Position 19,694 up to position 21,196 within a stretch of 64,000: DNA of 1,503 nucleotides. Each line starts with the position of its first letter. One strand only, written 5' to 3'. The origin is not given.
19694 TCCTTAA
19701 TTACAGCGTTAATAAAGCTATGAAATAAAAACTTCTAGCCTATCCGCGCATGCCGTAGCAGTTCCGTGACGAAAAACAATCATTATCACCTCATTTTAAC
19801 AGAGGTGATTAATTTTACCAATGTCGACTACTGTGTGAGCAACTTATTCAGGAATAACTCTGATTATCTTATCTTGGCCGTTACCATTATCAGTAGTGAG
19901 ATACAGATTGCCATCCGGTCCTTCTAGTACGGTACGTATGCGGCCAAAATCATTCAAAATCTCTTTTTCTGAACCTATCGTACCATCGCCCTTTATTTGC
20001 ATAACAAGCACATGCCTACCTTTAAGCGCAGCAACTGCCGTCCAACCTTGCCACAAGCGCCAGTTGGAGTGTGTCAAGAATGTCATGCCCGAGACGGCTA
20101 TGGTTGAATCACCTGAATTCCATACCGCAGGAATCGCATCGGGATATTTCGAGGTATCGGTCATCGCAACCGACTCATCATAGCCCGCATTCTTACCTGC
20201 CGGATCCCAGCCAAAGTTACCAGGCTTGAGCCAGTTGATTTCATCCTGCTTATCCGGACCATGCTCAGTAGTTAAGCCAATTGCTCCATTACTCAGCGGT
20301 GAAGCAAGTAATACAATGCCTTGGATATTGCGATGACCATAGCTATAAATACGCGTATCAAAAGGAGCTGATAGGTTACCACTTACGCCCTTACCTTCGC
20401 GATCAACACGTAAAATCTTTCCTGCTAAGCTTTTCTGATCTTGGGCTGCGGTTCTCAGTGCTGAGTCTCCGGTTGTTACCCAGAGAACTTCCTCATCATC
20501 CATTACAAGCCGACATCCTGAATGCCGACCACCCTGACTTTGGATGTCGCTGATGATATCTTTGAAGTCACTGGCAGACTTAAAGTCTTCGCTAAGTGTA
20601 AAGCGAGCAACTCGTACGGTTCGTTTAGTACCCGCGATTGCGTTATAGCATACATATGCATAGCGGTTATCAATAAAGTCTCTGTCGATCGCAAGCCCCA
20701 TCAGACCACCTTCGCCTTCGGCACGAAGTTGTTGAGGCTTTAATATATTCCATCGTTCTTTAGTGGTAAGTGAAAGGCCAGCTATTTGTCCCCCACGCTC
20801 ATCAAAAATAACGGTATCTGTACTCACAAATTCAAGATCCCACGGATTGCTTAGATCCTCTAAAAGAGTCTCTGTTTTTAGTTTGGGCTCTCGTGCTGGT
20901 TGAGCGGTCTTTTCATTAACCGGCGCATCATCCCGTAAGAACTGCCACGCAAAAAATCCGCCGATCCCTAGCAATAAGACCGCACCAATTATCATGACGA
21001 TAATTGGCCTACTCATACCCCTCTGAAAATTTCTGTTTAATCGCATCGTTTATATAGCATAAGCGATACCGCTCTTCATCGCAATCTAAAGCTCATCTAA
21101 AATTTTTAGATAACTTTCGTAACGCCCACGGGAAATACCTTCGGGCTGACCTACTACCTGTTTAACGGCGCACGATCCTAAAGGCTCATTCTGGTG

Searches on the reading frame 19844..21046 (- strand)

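Call 79: search_protein_families(library=pfam, proteins=[window:19844-21046:-], max_evalue=0.01)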
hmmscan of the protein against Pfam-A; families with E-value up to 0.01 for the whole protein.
window:19844-21046:- (400 aa): 1 family
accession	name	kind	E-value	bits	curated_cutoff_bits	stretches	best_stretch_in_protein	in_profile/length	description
PF07995.17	GSDH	-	3.4e-73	247.2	25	1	65-391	1-329/332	Glucose / Sorbosone dehydrogenase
